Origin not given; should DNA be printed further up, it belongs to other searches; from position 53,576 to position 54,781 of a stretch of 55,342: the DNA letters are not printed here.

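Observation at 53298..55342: Acyl-thioester toolkit (LuxC-like reductase, LpxD-like acyltransferase, MCE-like VOC protein) embedded with a UDP-HexNAc dehydrogenase in a Gram-positive glycan locus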

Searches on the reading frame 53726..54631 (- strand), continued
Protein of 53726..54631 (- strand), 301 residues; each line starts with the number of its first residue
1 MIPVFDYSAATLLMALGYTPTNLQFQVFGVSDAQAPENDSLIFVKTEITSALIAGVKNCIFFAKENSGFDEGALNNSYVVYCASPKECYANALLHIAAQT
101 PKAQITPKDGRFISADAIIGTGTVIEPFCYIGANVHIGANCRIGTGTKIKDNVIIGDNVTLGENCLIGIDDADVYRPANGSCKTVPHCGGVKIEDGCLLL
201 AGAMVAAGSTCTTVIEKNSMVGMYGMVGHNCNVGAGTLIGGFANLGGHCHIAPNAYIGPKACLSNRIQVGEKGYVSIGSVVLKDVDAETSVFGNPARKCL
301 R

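Call 72: search_protein_families(library=ncbifam, proteins=[L165:10921-12447:+, L165:12431-13618:+, L165:2133-3311:+, L165:3312-4292:+, L165:13806-15062:+, L165:373-1506:+, L165:7950-9998:+, L143:9318-9998:+, L143:7873-9291:+, L001:568-1650:+], max_evalue=1e-8)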
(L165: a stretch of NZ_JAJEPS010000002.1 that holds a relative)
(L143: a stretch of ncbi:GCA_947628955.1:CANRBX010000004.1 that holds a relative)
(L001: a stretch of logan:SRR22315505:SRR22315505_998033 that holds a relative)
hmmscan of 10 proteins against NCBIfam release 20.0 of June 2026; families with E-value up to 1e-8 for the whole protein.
L165:10921-12447:+ (508 aa): 82 families (the best 25 are shown)
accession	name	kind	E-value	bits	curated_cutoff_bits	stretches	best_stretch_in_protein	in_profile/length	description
TIGR01733.1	AA-adenyl-dom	subfamily_domain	1.2e-99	334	317.4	1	31-441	1-408/409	amino acid adenylation domain-containing protein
TIGR01734.1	D-ala-DACP-lig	equivalog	8.3e-94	314.9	559.85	1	5-502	1-500/504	D-alanine--poly(phosphoribitol) ligase subunit DltA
NF003417.0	PRK04813.1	subfamily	8.7e-94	314.9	476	1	3-503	2-502/505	D-alanine--poly(phosphoribitol) ligase subunit DltA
NF004282.0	PRK05691.1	subfamily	1.2e-75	253.9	4090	1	7-502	3723-4224/4334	non-ribosomal peptide synthase/polyketide synthase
NF047350.1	aureusi_NRPS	equivalog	1.3e-71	241.2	2500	1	4-502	1434-1910/2373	aureusimine non-ribosomal peptide synthetase AusA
NF041803.1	NRPS_SolG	exception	9e-70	235.5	2200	1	15-501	572-1071/1163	solanimycin non-ribosomal peptide synthetase SolG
NF038078.1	NRPS_MxcG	equivalog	1.7e-64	217.8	2300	1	4-503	456-959/1442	myxochelin non-ribosomal peptide synthetase MxcG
TIGR03098.1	ligase_PEP_1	hypoth_equivalog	3.9e-61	207.1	592.35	1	9-501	5-515/517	acyl-CoA ligase (AMP-forming), exosortase A system-associated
NF007605.2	PRK10252.1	equivalog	2.3e-57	194.3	2400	1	11-501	461-958/1292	enterobactin non-ribosomal peptide synthetase EntF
NF004837.0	PRK06187.1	subfamily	3.2e-46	157.7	476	1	4-507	8-525/531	long-chain-fatty-acid--CoA ligase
NF006182.0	PRK08316.1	subfamily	2.8e-35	121.8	663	1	5-506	12-519/523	fatty acyl-CoA synthetase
NF004797.0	PRK06145.1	equivalog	2.2e-33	115.4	850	1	12-506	10-497/499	acyl-CoA synthetase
TIGR03443.1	alpha_am_amid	equivalog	1.4e-32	112.1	1030.1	1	155-429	421-718/1390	L-aminoadipate-semialdehyde dehydrogenase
NF052269.1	Staph_lig_FadD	equivalog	4.6e-28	97.8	650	1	12-505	8-494/499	long-chain-fatty-acid--CoA ligase FadD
NF005858.0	PRK07787.1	subfamily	5.2e-28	97.7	575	1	39-501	32-469/471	acyl-CoA synthetase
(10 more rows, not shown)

L165:12431-13618:+ (395 aa): 4 families
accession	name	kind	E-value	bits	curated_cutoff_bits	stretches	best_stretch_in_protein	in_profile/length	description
TIGR01048.1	lysA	equivalog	1.1e-52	179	297.9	1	8-383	12-404/417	diaminopimelate decarboxylase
TIGR03099.1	dCO2ase_PEP1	hypoth_equivalog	2.6e-49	168.4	478.45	1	8-366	11-391/398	pyridoxal-dependent decarboxylase, exosortase A system-associated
NF052544.1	OrLyDeCDokD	equivalog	3.9e-18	65.3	700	1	10-385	31-449/461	ornithine/lysine decarboxylase DokD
NF006515.0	PRK08961.1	equivalog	6.4e-17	60.8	802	1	17-355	499-842/861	bifunctional aspartate kinase/diaminopimelate decarboxylase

L165:2133-3311:+ (392 aa): 5 families
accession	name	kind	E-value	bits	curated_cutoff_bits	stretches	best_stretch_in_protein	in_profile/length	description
TIGR01048.1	lysA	equivalog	4e-40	137.6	297.9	1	2-379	24-409/417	diaminopimelate decarboxylase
NF041039.1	FslC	exception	9.8e-36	123.4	500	1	3-367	28-405/418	rhizoferrin biosystnesis N-citrylornithine decarboxylase FslC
TIGR03099.1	dCO2ase_PEP1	hypoth_equivalog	2.4e-22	79.6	478.45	1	2-354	24-385/398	pyridoxal-dependent decarboxylase, exosortase A system-associated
TIGR01047.1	nspC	equivalog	9.1e-15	54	409.05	1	2-383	2-377/380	carboxynorspermidine decarboxylase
NF006515.0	PRK08961.1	equivalog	1.1e-12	46.8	802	1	3-352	503-845/861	bifunctional aspartate kinase/diaminopimelate decarboxylase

L165:3312-4292:+ (326 aa): 7 families
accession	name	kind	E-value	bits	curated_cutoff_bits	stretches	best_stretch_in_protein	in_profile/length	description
NF009406.0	PRK12767.1-5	equivalog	4.7e-151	502.5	271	1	1-322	3-324/327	carbamoyl phosphate synthase-like protein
NF009405.0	PRK12767.1-4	equivalog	5.2e-81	272.1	390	1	1-321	1-318/320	carbamoyl phosphate synthase-like protein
NF009404.0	PRK12767.1-3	equivalog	4.2e-75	252.8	316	1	1-317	1-332/344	carbamoyl phosphate synthase-like protein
NF009403.0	PRK12767.1-2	equivalog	1.1e-42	146.5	286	1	1-236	1-232/342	carbamoyl phosphate synthase-like protein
NF009402.0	PRK12767.1-1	equivalog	6.4e-37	127.1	218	1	2-320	4-326/329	carbamoyl phosphate synthase-like protein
NF053643.1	Ddl_archaea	equivalog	3.8e-14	52.4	500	1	12-301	12-305/367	putative pseudomurein biosynthesis ATP-grasp protein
TIGR01205.1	D_ala_D_alaTIGR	subfamily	1.8e-09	37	245.65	0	107-268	102-286/318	D-alanine--D-alanine ligase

L165:13806-15062:+ (418 aa): 7 families
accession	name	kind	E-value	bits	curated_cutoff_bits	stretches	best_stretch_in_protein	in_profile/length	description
TIGR03588.1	PseC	equivalog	4.5e-60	203.6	423.5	1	59-412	15-378/380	UDP-4-amino-4,6-dideoxy-N-acetyl-beta-L-altrosamine transaminase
TIGR04181.1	NHT_00031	hypoth_equivalog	9.4e-56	189.2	420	1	61-395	16-359/359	LegC family aminotransferase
TIGR04427.1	PLP_DesI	equivalog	1e-48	166.4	650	1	72-411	50-380/390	dTDP-4-dehydro-6-deoxyglucose aminotransferase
NF008687.0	PRK11706.1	equivalog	6.2e-48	163.4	375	1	76-412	33-372/375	dTDP-4-amino-4,6-dideoxygalactose transaminase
TIGR02379.1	ECA_wecE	subfamily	1.8e-42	145.5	434.85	1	80-411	37-372/376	dTDP-4-amino-4,6-dideoxy-D-glucose transaminase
NF008658.2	PRK11658.1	equivalog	6.8e-42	143.5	631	1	59-412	18-375/379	UDP-4-amino-4-deoxy-L-arabinose aminotransferase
NF011936.0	PRK15407.1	equivalog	8.9e-35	120.2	423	1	61-261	53-252/440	lipopolysaccharide biosynthesis protein RfbH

L165:373-1506:+ (377 aa): 7 families
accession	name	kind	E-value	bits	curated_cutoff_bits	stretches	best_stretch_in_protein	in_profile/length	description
TIGR04181.1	NHT_00031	hypoth_equivalog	6.6e-112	373.9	420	1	4-356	1-358/359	LegC family aminotransferase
TIGR03588.1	PseC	equivalog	5.6e-68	229.6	423.5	1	21-373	17-377/380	UDP-4-amino-4,6-dideoxy-N-acetyl-beta-L-altrosamine transaminase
NF008658.2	PRK11658.1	equivalog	2.3e-47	161.5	631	1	16-373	15-374/379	UDP-4-amino-4-deoxy-L-arabinose aminotransferase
NF008687.0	PRK11706.1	equivalog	8e-46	156.5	375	1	13-373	9-371/375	dTDP-4-amino-4,6-dideoxygalactose transaminase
TIGR04427.1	PLP_DesI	equivalog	1.3e-45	156.2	650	1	19-373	36-380/390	dTDP-4-dehydro-6-deoxyglucose aminotransferase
NF011936.0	PRK15407.1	equivalog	3.5e-44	151.2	423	2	19-216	51-250/440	lipopolysaccharide biosynthesis protein RfbH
TIGR02379.1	ECA_wecE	subfamily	3.4e-35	121.5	434.85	1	13-278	9-275/376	dTDP-4-amino-4,6-dideoxy-D-glucose transaminase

L165:7950-9998:+ (682 aa): 0 families

L143:9318-9998:+ (226 aa): 1 family
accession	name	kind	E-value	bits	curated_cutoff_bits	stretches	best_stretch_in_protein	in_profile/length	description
NF008212.0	PRK10975.1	equivalog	3.7e-10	40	219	1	30-211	42-221/232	dTDP-4-amino-4,6-dideoxy-D-galactose acyltransferase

L143:7873-9291:+ (472 aa): 66 families (the best 25 are shown)
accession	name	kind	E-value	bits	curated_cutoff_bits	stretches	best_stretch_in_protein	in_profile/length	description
TIGR03098.1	ligase_PEP_1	hypoth_equivalog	1.5e-44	152.3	592.35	1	126-413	158-451/517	acyl-CoA ligase (AMP-forming), exosortase A system-associated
NF004837.0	PRK06187.1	subfamily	4.6e-34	117.6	476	1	132-412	171-454/531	long-chain-fatty-acid--CoA ligase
TIGR01733.1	AA-adenyl-dom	subfamily_domain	3.8e-32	111.6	317.4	1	23-402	1-400/409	amino acid adenylation domain-containing protein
NF005714.0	PRK07529.1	subfamily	1e-30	106.7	632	1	132-384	219-479/640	acyl-CoA synthetase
NF052269.1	Staph_lig_FadD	equivalog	1.2e-30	106.3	650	1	132-402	151-415/499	long-chain-fatty-acid--CoA ligase FadD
NF004758.0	PRK06087.1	equivalog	1.2e-26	93.3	736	1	132-418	189-472/548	medium-chain fatty-acid--CoA ligase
NF004114.0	PRK05605.1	equivalog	6.5e-25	87.5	766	1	132-413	222-502/575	long-chain-fatty-acid--CoA ligase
NF005702.0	PRK07514.1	subfamily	7.8e-25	87.2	558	1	132-403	158-423/506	malonyl-CoA synthase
NF006386.0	PRK08633.1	equivalog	8.3e-25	86.7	1221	1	132-416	783-1079/1147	acyl-[ACP]--phospholipid O-acyltransferase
TIGR01923.1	menE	equivalog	3.7e-24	85.4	330.15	1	132-416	114-384/442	o-succinylbenzoate--CoA ligase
NF009233.0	PRK12583.1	subfamily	9.1e-24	83.7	832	1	136-400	206-470/558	fatty acid CoA ligase family protein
NF002966.0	PRK03640.1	equivalog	2.8e-23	82.3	556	1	134-417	144-419/483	o-succinylbenzoate--CoA ligase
NF005307.0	PRK06839.1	equivalog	3e-23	82.2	748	1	136-415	154-428/496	o-succinylbenzoate--CoA ligase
NF005858.0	PRK07787.1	subfamily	3.7e-23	81.7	575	1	10-468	15-469/471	acyl-CoA synthetase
NF006572.0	PRK09088.1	equivalog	6.4e-22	77.9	696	1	134-417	143-425/491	acyl-CoA synthetase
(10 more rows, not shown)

L001:568-1650:+ (361 aa): 2 families
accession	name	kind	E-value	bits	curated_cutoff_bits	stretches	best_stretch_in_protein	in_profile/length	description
NF052244.1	LCFA_lig_LuxE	equivalog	2.2e-22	79.6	550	2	184-359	191-365/367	long-chain-fatty-acid--protein ligase LuxE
NF045666.1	DVU1553_fam_AMP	equivalog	9.2e-09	34.8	300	0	8-95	12-104/331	DVU_1553 family AMP-dependent CoA ligase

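Call 76: find_related_loci(query=A3, collection=metagenome_contigs, flank=8000)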
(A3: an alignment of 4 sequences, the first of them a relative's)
Query A3 (301 aa) in metagenome_contigs; peptide patterns used: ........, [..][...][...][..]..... (x = any residue, [..] = any of these).
381 stretches matched a pattern; 30 encode a relative of the query (tblastn E <= 1e-3); 30 distinct loci.
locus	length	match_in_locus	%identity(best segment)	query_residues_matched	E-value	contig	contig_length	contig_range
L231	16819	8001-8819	47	27-301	3e-77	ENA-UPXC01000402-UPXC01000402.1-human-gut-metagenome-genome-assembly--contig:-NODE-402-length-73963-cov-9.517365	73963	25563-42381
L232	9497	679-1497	46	27-301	6e-77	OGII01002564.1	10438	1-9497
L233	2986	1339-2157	46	27-301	1e-77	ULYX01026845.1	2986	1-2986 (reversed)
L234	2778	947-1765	46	27-301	8e-78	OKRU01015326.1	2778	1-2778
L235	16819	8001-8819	46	27-301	2e-76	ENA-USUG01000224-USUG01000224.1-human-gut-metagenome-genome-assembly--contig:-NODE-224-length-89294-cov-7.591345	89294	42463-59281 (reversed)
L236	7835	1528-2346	46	27-301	2e-76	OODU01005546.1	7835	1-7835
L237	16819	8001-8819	46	27-301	1e-76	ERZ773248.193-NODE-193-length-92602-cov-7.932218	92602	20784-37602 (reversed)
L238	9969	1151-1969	46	27-301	1e-76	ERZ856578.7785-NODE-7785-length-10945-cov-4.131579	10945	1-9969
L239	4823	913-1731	46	27-301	1e-76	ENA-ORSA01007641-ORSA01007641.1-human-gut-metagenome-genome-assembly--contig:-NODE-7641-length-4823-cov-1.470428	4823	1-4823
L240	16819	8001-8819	46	27-301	3e-76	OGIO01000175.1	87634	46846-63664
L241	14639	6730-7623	45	1-301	7e-76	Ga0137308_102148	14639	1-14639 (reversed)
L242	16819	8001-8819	46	27-301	9e-76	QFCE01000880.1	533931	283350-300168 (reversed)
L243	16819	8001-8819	46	27-301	8e-76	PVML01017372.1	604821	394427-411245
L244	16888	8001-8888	44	1-300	2e-75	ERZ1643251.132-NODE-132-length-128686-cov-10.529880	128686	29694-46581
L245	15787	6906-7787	45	1-298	1e-74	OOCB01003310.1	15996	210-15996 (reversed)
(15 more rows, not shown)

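Call 86: search_protein_families(library=pfam, proteins=[L001:3-551:+, L030:11191-12114:+, L027:11861-12307:+], max_evalue=1)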
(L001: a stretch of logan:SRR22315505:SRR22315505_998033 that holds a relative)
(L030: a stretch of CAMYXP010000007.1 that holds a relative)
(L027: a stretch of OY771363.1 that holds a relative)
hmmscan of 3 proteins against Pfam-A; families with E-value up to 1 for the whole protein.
L001:3-551:+ (183 aa): 6 families
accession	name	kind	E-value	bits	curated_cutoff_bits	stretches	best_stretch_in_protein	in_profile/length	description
PF00583.31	Acetyltransf_1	-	6e-10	39.9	20.7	1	84-164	26-115/116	Acetyltransferase (GNAT) family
PF13673.13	Acetyltransf_10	-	2e-07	31.5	23.6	1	82-157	28-100/128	Acetyltransferase (GNAT) domain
PF13302.13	Acetyltransf_3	-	6.8e-05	24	25.4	1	62-165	30-137/138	Acetyltransferase (GNAT) domain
PF13508.13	Acetyltransf_7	-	0.00039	21.2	27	1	88-164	5-81/84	Acetyltransferase (GNAT) domain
PF14542.12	Acetyltransf_CG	-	0.009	16.6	30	1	89-142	3-58/80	GCN5-related N-acetyl-transferase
PF13480.13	Acetyltransf_6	-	0.074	13.7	22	1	56-143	44-130/143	Acetyltransferase (GNAT) domain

L030:11191-12114:+ (308 aa): 12 families
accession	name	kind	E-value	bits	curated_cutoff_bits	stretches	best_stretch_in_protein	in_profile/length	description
PF00056.29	Ldh_1_N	-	2.9e-42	144.5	27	1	3-143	2-141/141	lactate/malate dehydrogenase, NAD binding domain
PF02866.23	Ldh_1_C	-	6.3e-30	104.9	22.6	1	147-303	2-167/174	lactate/malate dehydrogenase, alpha/beta C-terminal domain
PF03721.20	UDPG_MGDP_dh_N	-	0.0088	16.1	27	1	3-117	2-118/187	UDP-glucose/GDP-mannose dehydrogenase family, NAD binding domain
PF03807.23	F420_oxidored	-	0.013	16.5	21.6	1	3-78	1-66/94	NADP oxidoreductase coenzyme F420-dependent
PF01266.30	DAO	-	0.014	15.4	27.9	1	4-41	2-37/353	FAD dependent oxidoreductase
PF03435.24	Sacchrp_dh_NADP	-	0.048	14.4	25.1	1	4-38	1-35/129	Saccharopine dehydrogenase NADP binding domain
PF02737.24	3HCDH_N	-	0.065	13.6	22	1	3-48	1-44/180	3-hydroxyacyl-CoA dehydrogenase, NAD binding domain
PF13450.12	NAD_binding_8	-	0.067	13.9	21.9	1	6-38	1-31/68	NAD(P)-binding Rossmann-like domain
PF02056.22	Glyco_hydro_4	-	0.092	12.7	23.2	1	99-132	123-156/183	Family 4 glycosyl hydrolase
PF01488.26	Shikimate_DH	-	0.11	13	24.3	1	2-85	13-99/138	Shikimate / quinate 5-dehydrogenase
PF01946.23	Thi4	-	0.14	11.8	26.2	0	2-30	18-47/235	Thi4 family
PF02254.24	TrkA_N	-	0.15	12.8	23.8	1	5-39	2-34/116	TrkA-N domain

L027:11861-12307:+ (149 aa): 3 families
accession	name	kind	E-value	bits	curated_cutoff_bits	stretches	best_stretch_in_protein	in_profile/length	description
PF13669.12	Glyoxalase_4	-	1.1e-16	61.4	27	1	18-131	2-109/109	Glyoxalase/Bleomycin resistance protein/Dioxygenase superfamily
PF00903.31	Glyoxalase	-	8.4e-06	26.6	20.6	1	15-122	1-103/121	Glyoxalase/Bleomycin resistance protein/Dioxygenase superfamily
PF13468.12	Glyoxalase_3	-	0.0097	16.4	25.1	1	17-112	2-100/176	Glyoxalase-like domain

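Call 89: search_protein_families(library=pfam, proteins=[L165:13658-13921:+, L176:13638-13904:+, L172:13647-13877:+, L161:13661-14032:+, L181:13587-13892:+], max_evalue=0.1)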
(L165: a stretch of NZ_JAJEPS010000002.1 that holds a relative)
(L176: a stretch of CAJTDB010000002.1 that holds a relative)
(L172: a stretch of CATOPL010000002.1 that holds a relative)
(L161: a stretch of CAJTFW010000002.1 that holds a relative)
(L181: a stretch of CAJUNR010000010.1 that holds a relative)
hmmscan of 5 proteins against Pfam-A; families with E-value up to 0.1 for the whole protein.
L165:13658-13921:+ (88 aa): 1 family
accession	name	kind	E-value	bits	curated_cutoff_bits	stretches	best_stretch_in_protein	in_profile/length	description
PF00550.31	PP-binding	-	0.00018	22.1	20.8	1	25-66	14-54/67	Phosphopantetheine attachment site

L176:13638-13904:+ (89 aa): 2 families
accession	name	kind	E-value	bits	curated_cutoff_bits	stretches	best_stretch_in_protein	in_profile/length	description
PF00550.31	PP-binding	-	1.2e-05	25.9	20.8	1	24-67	12-55/67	Phosphopantetheine attachment site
PF06076.17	Orthopox_F14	-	0.0034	18.1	27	1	8-44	32-68/73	Orthopoxvirus F14 protein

L172:13647-13877:+ (77 aa): 1 family
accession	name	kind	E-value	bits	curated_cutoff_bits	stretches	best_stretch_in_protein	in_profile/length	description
PF00550.31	PP-binding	-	1.9e-05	25.3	20.8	1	12-55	11-54/67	Phosphopantetheine attachment site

L161:13661-14032:+ (124 aa): 2 families
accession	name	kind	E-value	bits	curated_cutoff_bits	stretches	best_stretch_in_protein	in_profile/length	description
PF00550.31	PP-binding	-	5.9e-05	23.7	20.8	1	61-102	14-54/67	Phosphopantetheine attachment site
PF05591.17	T6SS_VipA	-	0.095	12.9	24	0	26-82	34-88/155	Type VI secretion system, VipA, VC_A0107 or Hcp2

L181:13587-13892:+ (102 aa): 1 family
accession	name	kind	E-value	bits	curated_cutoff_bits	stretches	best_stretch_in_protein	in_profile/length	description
PF00550.31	PP-binding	-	6e-05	23.7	20.8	1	38-79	14-54/67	Phosphopantetheine attachment site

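Call 93: search_protein_representatives(protein=window:53726-54631:-)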
Query: 301 residues. Proteins with E-value up to 0.001 (for the whole library): 14410; up to 1e-10: 2918; up to 1e-30: 25. The best 150 are listed.
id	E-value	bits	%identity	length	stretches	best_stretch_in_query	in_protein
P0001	6.0e-200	679.1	100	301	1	1-301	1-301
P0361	1.2e-80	287.4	48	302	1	4-300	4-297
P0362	1.6e-56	208.2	39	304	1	1-298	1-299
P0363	4.2e-51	190.4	42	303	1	22-297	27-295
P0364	5.7e-50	186.7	52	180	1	125-298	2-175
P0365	3.1e-44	167.9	35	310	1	14-298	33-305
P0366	8.1e-43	163.2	35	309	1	5-298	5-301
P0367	6.1e-39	150.5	34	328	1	31-297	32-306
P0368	1.0e-38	149.7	36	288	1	24-299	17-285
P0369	3.1e-38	148.2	34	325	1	24-298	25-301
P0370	1.3e-36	142.8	35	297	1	21-299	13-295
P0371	2.4e-36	142.0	35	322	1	22-296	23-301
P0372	1.2e-35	139.7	34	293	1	16-300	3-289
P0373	1.7e-33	132.6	33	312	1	26-300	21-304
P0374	6.3e-33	130.7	28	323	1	6-296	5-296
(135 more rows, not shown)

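Call 94: find_encoding_contigs(protein=P0362, flank=8000, max_places=3)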
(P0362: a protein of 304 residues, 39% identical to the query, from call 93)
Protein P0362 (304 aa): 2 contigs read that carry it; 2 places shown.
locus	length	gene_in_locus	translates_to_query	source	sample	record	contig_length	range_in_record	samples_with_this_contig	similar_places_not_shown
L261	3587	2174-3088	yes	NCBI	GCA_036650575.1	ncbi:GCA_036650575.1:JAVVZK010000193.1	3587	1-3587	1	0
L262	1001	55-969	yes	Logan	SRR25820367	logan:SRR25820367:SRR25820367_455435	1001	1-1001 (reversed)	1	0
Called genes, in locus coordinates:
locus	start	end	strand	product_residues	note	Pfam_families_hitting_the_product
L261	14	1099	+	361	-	PF02350:Epimerase_2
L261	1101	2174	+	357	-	PF01408:GFO_IDH_MocA, PF03447:NAD_binding_3 (weak), PF22725:GFO_IDH_MocA_C3, PF02894:GFO_IDH_MocA_C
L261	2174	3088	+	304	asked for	PF25084:LbH_EIF2B (weak), PF25087:GMPPB_C (weak), PF00132:Hexapep (weak)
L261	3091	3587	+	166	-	PF00155:Aminotran_1_2, PF01041:DegT_DnrJ_EryC1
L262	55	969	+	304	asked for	PF25084:LbH_EIF2B (weak), PF25087:GMPPB_C (weak), PF00132:Hexapep (weak)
